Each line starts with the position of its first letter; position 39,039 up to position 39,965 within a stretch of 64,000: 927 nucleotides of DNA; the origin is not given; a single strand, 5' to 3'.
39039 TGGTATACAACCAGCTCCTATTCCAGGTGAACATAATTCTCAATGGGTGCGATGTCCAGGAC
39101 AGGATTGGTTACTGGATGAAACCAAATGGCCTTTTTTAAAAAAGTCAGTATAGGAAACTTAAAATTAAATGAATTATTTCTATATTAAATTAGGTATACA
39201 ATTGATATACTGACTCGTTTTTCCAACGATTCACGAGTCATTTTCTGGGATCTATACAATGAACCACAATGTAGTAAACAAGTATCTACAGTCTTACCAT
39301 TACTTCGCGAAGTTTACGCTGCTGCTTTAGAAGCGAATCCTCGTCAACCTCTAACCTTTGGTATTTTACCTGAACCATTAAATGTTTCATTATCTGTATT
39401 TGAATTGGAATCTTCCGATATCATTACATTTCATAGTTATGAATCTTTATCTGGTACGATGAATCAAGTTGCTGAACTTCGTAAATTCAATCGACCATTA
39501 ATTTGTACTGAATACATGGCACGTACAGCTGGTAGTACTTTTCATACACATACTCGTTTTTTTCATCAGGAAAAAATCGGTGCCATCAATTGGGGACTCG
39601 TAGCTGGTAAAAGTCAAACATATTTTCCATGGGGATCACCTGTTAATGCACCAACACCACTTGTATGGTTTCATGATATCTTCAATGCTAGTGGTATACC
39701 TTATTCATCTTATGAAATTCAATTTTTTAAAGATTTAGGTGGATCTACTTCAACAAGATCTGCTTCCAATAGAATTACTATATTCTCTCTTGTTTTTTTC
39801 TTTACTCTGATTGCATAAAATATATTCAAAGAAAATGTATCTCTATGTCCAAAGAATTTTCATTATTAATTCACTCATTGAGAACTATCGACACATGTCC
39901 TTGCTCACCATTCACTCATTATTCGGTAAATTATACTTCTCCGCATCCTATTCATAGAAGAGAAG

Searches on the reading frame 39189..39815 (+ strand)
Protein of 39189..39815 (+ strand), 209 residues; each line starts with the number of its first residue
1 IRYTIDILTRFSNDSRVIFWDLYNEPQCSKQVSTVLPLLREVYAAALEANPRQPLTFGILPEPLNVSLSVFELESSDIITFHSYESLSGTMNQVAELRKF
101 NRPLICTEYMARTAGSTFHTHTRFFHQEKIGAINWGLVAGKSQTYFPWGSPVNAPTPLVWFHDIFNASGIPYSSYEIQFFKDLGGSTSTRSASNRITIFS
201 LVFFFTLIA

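Call 43: search_protein_families(library=pfam, proteins=[window:39189-39815:+], max_evalue=0.001)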
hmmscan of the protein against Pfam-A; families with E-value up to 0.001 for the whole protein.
window:39189-39815:+ (209 aa): 2 families
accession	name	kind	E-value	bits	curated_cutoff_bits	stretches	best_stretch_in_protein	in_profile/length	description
PF00150.24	Cellulase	-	0.00012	22.1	23.5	1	7-131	112-230/272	Cellulase (glycosyl hydrolase family 5)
PF02836.23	Glyco_hydro_2_C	-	0.00021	20.9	21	1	8-127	118-230/302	Glycosyl hydrolases family 2, TIM barrel domain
